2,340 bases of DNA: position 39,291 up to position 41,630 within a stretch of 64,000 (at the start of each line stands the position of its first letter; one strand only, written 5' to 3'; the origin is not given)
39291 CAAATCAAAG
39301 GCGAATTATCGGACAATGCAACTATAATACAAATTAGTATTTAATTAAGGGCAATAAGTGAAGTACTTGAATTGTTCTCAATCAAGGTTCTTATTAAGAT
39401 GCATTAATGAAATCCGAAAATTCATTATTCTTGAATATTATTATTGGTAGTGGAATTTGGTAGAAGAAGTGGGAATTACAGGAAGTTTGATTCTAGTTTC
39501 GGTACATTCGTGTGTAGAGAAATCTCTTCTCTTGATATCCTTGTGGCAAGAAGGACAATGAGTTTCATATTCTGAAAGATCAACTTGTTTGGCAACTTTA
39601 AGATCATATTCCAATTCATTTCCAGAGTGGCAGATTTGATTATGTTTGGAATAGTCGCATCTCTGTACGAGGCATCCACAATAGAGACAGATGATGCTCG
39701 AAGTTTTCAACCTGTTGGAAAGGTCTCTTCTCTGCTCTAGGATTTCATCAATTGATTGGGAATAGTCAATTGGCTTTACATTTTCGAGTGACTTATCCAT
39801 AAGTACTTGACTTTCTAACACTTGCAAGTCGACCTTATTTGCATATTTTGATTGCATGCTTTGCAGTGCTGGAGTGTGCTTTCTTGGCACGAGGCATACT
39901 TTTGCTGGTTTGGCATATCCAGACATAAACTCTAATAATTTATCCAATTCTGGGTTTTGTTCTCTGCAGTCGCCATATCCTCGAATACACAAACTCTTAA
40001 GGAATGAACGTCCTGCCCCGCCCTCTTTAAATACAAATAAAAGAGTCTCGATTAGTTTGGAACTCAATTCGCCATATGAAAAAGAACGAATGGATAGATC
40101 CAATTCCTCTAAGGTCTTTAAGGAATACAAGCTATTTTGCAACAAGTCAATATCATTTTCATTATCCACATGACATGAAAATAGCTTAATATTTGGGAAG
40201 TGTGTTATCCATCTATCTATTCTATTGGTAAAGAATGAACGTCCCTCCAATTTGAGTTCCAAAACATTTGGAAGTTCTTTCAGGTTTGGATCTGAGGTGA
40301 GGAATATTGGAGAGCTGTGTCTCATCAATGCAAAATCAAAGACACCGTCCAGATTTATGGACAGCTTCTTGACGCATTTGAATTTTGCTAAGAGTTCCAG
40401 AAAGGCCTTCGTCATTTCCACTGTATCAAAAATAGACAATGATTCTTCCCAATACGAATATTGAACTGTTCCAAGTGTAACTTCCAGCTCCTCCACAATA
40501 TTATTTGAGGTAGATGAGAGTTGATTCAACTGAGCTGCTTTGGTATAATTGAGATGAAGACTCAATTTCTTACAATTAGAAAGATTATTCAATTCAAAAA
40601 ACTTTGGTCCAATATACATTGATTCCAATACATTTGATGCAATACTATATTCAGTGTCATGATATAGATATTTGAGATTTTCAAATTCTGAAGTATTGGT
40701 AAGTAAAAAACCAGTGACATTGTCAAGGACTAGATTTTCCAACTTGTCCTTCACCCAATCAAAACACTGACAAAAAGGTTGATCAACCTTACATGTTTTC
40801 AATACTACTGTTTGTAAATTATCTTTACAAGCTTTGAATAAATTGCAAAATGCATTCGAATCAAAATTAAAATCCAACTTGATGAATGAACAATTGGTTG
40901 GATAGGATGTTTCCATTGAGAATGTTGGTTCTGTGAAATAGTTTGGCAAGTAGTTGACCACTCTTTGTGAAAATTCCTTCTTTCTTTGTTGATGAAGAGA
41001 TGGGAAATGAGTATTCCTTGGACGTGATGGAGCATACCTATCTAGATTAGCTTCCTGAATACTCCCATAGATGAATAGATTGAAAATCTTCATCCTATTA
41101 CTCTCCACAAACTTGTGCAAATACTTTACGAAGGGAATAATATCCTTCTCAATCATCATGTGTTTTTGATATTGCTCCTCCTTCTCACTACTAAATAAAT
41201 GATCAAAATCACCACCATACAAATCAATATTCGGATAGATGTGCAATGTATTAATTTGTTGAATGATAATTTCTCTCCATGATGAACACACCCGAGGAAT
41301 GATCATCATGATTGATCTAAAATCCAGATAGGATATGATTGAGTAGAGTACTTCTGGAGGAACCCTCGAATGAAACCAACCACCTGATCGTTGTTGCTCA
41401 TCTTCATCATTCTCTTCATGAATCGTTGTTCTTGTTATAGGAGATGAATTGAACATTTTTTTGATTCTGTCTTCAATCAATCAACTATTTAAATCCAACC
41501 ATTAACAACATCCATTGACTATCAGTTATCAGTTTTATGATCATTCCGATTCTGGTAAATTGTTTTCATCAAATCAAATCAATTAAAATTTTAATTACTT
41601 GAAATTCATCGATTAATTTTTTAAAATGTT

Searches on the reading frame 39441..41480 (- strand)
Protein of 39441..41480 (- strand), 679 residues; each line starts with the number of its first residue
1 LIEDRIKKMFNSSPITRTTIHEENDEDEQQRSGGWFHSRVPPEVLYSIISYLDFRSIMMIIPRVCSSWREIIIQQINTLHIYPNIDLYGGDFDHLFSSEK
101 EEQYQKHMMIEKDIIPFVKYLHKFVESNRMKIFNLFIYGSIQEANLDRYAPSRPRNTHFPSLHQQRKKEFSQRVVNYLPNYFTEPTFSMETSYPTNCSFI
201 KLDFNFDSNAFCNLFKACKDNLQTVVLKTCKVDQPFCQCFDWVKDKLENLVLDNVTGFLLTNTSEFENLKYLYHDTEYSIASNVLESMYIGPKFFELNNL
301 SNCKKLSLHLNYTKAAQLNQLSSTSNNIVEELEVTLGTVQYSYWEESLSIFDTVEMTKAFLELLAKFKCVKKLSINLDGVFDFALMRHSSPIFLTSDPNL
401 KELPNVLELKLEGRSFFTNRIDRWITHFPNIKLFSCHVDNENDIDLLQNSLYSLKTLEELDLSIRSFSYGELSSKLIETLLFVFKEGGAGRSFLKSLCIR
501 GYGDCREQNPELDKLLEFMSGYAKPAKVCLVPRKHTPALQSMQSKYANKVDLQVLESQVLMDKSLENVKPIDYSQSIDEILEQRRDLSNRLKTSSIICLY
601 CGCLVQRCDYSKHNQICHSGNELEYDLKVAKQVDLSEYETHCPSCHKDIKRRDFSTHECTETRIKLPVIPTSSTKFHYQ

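Call 74: search_protein_families(library=pfam, max_evalue=0.001, proteins=[window:39441-41480:-])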
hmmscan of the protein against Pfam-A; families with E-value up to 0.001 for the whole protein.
window:39441-41480:- (679 aa): 2 families
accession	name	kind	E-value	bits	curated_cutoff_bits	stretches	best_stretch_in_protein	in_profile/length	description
PF12937.12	F-box-like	-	8.7e-06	25.9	24.3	1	39-72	3-35/47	F-box-like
PF00646.38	F-box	-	0.00036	20.8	20.5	0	38-73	2-36/43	F-box domain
